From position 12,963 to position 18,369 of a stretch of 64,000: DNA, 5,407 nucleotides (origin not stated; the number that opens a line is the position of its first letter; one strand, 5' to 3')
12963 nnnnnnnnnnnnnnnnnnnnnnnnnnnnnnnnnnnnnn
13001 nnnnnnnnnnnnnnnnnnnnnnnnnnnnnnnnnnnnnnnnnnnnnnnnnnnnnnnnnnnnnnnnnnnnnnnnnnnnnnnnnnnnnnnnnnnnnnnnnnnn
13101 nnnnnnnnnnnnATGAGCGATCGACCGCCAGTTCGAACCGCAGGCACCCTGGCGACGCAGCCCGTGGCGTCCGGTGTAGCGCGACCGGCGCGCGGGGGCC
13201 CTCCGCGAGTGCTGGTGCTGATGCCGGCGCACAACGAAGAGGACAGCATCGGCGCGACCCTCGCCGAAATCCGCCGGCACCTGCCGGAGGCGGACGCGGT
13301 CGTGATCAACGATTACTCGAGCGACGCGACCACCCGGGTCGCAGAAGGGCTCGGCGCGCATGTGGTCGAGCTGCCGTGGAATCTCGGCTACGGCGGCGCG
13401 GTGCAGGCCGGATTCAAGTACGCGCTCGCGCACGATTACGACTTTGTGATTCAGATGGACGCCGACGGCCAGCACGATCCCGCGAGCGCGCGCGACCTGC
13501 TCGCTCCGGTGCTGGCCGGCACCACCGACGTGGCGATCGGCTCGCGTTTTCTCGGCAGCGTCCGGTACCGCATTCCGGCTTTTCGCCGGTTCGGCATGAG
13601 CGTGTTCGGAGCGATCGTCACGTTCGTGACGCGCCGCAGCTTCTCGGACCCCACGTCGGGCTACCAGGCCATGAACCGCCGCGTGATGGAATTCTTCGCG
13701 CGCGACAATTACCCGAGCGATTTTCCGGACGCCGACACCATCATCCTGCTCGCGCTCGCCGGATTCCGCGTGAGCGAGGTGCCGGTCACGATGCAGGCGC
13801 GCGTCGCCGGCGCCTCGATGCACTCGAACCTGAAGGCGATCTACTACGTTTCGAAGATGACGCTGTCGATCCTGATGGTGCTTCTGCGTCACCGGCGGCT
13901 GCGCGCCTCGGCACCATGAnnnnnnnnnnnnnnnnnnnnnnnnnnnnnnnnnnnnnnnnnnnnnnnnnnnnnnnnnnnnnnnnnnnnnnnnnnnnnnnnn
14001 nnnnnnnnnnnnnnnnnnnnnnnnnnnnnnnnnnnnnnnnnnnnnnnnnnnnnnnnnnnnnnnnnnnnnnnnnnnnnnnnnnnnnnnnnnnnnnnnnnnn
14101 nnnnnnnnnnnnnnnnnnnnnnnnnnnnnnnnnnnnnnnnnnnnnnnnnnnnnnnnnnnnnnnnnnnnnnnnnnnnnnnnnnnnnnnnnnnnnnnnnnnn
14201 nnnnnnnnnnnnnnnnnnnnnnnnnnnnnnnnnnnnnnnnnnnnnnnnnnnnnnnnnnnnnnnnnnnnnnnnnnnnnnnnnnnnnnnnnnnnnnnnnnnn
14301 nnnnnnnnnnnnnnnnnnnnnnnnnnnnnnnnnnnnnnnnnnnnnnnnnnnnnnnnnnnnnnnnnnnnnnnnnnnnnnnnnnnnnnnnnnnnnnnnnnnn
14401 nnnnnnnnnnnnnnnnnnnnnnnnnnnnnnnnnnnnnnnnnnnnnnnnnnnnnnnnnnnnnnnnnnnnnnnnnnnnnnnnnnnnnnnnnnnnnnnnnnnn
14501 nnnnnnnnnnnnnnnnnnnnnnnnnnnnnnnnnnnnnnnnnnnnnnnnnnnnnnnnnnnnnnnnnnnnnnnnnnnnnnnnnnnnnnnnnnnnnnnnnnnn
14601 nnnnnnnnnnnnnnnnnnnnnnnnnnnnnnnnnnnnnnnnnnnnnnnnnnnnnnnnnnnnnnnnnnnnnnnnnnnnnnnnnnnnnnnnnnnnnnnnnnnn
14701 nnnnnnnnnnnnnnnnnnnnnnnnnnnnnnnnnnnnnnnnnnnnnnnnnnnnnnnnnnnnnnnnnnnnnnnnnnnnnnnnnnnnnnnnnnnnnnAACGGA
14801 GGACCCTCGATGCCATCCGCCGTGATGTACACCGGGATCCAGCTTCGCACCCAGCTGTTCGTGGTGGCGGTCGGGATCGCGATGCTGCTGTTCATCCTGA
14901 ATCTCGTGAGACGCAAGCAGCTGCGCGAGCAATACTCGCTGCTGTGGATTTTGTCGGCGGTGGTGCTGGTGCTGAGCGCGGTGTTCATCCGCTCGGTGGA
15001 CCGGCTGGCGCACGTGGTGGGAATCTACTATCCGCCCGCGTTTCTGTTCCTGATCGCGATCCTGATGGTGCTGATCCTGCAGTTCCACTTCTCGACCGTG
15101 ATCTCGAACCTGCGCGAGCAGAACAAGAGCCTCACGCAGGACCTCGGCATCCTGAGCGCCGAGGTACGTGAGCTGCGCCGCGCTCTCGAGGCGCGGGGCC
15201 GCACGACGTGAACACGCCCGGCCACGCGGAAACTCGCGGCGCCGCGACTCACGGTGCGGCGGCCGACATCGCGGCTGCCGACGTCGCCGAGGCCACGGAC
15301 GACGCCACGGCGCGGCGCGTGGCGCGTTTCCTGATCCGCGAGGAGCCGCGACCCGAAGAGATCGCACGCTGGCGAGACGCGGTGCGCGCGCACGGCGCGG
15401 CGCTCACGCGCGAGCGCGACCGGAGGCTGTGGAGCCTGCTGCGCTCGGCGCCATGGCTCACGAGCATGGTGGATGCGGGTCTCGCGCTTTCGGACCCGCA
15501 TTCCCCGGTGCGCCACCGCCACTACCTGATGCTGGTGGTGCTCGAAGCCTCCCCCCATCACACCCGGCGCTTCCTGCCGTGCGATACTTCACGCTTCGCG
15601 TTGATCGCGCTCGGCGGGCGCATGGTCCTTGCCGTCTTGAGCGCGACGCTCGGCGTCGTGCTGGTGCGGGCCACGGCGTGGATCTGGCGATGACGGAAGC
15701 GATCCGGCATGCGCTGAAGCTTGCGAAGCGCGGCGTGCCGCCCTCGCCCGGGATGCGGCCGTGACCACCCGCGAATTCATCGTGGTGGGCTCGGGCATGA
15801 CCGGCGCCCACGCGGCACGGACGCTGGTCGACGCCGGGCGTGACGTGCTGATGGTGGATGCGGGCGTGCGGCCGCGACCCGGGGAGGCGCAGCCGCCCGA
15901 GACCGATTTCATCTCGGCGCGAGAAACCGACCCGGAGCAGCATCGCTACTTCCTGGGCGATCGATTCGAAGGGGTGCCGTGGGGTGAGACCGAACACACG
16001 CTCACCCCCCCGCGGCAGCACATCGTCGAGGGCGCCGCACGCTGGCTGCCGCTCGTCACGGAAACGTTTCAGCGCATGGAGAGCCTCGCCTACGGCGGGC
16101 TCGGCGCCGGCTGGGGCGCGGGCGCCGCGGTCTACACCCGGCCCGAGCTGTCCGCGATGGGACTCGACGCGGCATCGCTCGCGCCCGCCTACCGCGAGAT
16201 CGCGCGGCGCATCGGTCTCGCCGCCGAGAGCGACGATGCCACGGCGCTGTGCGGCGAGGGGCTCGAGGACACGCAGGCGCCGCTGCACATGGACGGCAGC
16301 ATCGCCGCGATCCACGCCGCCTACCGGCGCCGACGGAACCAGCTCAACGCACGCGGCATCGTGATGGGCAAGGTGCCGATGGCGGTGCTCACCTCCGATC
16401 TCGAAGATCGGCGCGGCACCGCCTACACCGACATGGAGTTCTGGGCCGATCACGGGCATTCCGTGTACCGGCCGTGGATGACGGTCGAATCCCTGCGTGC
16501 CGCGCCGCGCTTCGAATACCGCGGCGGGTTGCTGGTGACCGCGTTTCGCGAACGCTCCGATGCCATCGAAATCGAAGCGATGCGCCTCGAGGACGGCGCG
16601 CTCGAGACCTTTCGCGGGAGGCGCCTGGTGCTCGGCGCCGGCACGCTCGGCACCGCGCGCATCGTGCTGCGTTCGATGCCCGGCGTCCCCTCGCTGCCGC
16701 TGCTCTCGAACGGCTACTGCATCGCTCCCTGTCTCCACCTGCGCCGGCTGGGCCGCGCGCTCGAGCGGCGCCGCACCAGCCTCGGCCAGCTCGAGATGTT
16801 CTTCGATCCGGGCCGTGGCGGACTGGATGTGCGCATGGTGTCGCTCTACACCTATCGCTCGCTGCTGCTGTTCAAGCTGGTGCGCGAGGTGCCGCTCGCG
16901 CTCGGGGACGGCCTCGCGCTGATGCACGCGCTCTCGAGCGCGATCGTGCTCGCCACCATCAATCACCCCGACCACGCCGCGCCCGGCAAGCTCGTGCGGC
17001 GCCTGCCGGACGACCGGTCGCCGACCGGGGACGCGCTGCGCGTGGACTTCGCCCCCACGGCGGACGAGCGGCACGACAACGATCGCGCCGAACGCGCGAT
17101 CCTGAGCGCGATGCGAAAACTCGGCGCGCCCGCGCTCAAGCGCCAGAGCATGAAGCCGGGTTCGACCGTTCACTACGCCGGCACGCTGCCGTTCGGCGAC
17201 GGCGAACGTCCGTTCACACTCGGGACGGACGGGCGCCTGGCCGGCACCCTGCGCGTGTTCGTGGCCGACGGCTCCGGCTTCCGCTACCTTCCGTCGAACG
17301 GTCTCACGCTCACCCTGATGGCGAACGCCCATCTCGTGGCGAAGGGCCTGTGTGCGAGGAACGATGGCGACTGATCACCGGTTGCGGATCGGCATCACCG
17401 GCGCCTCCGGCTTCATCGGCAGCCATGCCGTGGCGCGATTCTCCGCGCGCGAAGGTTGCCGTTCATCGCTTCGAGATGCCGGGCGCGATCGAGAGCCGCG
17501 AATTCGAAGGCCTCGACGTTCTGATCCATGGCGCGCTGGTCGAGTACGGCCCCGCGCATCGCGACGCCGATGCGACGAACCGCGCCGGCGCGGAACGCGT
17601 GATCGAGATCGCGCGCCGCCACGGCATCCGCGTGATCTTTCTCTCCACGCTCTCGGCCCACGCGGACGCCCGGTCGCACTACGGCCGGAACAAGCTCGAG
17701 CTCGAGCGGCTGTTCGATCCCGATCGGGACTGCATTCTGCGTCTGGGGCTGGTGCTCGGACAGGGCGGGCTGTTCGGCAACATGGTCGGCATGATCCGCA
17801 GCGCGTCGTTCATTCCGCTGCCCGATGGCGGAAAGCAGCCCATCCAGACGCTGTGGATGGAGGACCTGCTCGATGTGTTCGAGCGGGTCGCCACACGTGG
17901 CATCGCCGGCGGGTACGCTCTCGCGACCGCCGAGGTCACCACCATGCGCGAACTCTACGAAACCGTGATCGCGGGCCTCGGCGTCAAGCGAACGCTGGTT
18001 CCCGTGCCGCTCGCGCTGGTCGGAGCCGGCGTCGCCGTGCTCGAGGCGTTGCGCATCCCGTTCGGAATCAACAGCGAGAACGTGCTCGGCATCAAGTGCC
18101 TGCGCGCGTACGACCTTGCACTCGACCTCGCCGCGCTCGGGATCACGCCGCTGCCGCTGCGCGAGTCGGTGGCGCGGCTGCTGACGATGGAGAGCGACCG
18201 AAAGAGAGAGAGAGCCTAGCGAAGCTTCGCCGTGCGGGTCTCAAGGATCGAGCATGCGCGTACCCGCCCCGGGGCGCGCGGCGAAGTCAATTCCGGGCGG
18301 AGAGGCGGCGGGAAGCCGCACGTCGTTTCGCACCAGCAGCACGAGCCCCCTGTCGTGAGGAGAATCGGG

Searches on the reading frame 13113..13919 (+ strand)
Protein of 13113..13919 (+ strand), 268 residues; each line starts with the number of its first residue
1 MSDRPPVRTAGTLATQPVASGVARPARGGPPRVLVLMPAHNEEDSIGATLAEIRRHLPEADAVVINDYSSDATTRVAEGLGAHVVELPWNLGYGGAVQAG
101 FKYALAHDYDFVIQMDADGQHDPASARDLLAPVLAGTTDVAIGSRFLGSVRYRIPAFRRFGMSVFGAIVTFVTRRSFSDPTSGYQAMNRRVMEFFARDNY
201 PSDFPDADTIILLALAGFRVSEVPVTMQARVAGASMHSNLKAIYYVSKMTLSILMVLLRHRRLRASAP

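Call 8: search_protein_families(library=pfam, proteins=[window:13113-13919:+], max_evalue=0.01)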
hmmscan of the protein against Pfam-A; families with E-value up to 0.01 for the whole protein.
window:13113-13919:+ (268 aa): 2 families
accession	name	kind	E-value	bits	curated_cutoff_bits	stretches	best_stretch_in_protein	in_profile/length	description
PF00535.33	Glycos_transf_2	-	5.3e-22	79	23.3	1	35-192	2-164/168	Glycosyl transferase family 2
PF13641.12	Glyco_tranf_2_3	-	0.0022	18.5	27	1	31-118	1-96/230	Glycosyltransferase like family 2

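Call 13: search_protein_families(library=ncbifam, proteins=[window:13113-13919:+], max_evalue=0.01)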
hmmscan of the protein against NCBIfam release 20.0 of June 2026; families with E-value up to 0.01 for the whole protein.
window:13113-13919:+ (268 aa): 11 families
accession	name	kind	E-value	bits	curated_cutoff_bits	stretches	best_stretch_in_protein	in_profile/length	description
NF058614.1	PPMAGASynPpgS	equivalog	3.9e-24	85.3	370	1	33-227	2-196/226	polyprenyl-phospho-N-acetylgalactosaminyl synthase PpgS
TIGR04182.1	glyco_TIGR04182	equivalog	1.4e-22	80.4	325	1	33-235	2-198/293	S-layer glycoprotein N-glycosyltransferase AglJ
NF041391.1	DPhHxTase_Halo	equivalog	1.1e-18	67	375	1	37-235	1-191/213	dolichyl-phosphate hexose transferase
NF010496.0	PRK13915.1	equivalog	2.3e-08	33.5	262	1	32-135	32-144/307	glucosyl-3-phosphoglycerate synthase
NF007986.1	PRK10714.1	equivalog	8.5e-08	31.6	529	1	32-249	7-222/316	undecaprenyl-phosphate 4-deoxy-4-formamido-L-arabinose transferase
TIGR03937.1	PgaC_IcaA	equivalog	3.6e-07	29.5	422.3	1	29-135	43-152/407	poly-beta-1,6-N-acetyl-D-glucosamine synthase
NF047588.1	GlcsyltransPgfSStrep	equivalog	8e-07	28.6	500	1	33-251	3-219/308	glycosyltransferase PgfS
TIGR03469.1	HpnB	hypoth_equivalog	2.9e-06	26.6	379.25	1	26-138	39-165/386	hopene-associated glycosyltransferase HpnB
NF041865.1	EpsU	equivalog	1.3e-05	24.4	700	1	22-122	28-136/394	exopolysaccharide biosynthesis GT2 family glycosyltransferase EpsU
NF053846.1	glyco_with_XrtP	equivalog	1.4e-05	23.9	520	1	35-80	45-90/440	XrtP-associated glycosyltransferase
TIGR04283.1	glyco_like_mftF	equivalog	1.8e-05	24.5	182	1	35-104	3-71/221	TIGR04283 family arsenosugar biosynthesis glycosyltransferase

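Call 67: search_solved_structures(query=window:13113-13919:+, max_evalue=0.001)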
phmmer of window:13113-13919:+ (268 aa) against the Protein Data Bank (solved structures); distinct sequences matched with E-value up to 0.001: 4.
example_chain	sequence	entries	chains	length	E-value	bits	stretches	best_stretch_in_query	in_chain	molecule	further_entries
5mlz_A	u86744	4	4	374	7e-12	48.7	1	32-238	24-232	Dolichol monophosphate mannose synthase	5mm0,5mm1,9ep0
9bhc_C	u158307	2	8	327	4.4e-07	32.9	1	32-251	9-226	Undecaprenyl-phosphate 4-deoxy-4-formamido-L-arabinose transferase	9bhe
8vxh_A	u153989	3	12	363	4.8e-07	32.8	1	32-251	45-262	Undecaprenyl-phosphate 4-deoxy-4-formamido-L-arabinose transferase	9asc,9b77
9hwj_A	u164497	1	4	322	5.2e-06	29.4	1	32-252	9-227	Undecaprenyl-phosphate 4-deoxy-4-formamido-L-arabinose transferase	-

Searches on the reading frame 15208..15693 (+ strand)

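Call 8: search_protein_families(library=pfam, proteins=[window:15208-15693:+], max_evalue=0.01)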
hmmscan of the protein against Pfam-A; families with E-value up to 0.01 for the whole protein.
window:15208-15693:+ (161 aa): 0 families

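Call 70: search_protein_families(library=ncbifam, proteins=[window:15208-15693:+], max_evalue=0.001)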
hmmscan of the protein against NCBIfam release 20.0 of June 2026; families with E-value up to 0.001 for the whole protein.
window:15208-15693:+ (161 aa): 0 families

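Call 79: search_protein_families(library=pfam, proteins=[window:15208-15693:+], max_evalue=10)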
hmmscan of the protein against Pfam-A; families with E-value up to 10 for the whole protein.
window:15208-15693:+ (161 aa): 2 families
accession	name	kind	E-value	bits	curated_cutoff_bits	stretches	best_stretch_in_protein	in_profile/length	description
PF17567.7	DUF5473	-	0.083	13.6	31.1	1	71-138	2-63/106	Family of unknown function (DUF5473)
PF23923.1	DUF7262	-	1.7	9.6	27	1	14-71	23-79/132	Family of unknown function (DUF7262)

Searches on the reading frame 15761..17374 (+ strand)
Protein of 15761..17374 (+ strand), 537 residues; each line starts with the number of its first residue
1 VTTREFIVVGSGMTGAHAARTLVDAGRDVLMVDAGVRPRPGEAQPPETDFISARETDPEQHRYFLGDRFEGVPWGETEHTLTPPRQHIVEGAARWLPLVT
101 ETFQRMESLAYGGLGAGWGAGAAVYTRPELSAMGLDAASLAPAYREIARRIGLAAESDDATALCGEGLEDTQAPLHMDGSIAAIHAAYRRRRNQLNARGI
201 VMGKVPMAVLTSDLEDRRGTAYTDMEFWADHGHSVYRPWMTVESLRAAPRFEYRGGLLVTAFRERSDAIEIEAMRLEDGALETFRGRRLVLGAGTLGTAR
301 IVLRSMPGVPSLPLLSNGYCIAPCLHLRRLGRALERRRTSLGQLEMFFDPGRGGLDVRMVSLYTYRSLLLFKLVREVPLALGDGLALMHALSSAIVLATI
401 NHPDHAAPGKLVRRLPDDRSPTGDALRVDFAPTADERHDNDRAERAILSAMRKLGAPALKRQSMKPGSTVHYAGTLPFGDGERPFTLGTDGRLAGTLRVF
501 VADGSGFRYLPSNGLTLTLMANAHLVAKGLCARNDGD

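Call 8: search_protein_families(library=pfam, proteins=[window:15761-17374:+], max_evalue=0.01)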
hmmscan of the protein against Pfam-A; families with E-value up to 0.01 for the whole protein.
window:15761-17374:+ (537 aa): 4 families
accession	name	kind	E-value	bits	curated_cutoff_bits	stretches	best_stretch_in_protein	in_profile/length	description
PF05199.19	GMC_oxred_C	-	9.6e-05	23.4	24.6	1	468-523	84-139/139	GMC oxidoreductase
PF13450.12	NAD_binding_8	-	0.00034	21.3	21.9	1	8-37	1-30/68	NAD(P)-binding Rossmann-like domain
PF07992.20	Pyr_redox_2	-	0.0048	16.8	26.1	1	6-37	3-35/291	Pyridine nucleotide-disulphide oxidoreductase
PF01266.30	DAO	-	0.0055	16.7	27.9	1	6-110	2-75/353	FAD dependent oxidoreductase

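Call 70: search_protein_families(library=ncbifam, proteins=[window:15761-17374:+], max_evalue=0.001)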
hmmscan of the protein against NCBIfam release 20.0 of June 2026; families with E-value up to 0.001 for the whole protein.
window:15761-17374:+ (537 aa): 3 families
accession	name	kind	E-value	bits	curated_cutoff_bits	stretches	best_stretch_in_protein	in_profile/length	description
TIGR04542.1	GMC_mycofac_2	equivalog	6.6e-07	28.7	400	0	280-307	210-237/425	mycofactocin system GMC family oxidoreductase MftG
NF038210.1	GMC_mycofac_3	equivalog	7e-07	28.4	300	0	7-37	2-32/418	mycofactocin system GMC family oxidoreductase MftG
TIGR02032.1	GG-red-SF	subfamily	0.00048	19.9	158.8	1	6-39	3-36/297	geranylgeranyl reductase family protein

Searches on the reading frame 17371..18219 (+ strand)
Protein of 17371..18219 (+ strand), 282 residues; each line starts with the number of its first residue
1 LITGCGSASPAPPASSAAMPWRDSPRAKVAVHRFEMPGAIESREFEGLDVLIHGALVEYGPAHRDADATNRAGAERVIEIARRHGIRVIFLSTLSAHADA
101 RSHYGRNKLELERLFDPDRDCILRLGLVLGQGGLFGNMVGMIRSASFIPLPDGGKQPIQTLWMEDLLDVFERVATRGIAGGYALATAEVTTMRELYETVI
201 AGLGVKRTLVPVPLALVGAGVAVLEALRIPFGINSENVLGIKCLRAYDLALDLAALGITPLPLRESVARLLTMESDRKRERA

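Call 8: search_protein_families(library=pfam, proteins=[window:17371-18219:+], max_evalue=0.01)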
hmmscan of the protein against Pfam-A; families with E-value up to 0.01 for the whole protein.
window:17371-18219:+ (282 aa): 0 families

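Call 70: search_protein_families(library=ncbifam, proteins=[window:17371-18219:+], max_evalue=0.001)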
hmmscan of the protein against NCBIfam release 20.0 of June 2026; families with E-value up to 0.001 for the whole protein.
window:17371-18219:+ (282 aa): 2 families
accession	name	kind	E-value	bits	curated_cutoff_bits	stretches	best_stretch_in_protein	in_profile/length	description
NF050030.1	thlkprotThyD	equivalog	3.6e-05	23.1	400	1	119-213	166-259/305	thylakoid membrane protein ThyD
TIGR01777.1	yfcH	hypoth_equivalog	0.00047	19.8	207.35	1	119-217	156-254/292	TIGR01777 family oxidoreductase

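Call 79: search_protein_families(library=pfam, proteins=[window:17371-18219:+], max_evalue=10)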
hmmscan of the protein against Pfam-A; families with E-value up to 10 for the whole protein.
window:17371-18219:+ (282 aa): 2 families
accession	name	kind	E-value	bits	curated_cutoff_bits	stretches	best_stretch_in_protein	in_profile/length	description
PF09387.16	MRP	-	0.054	13.9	25.3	1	44-100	64-117/194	Mitochondrial RNA binding protein MRP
PF07993.18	NAD_binding_4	-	0.13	11.9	20.1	1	46-104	87-147/258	Male sterility protein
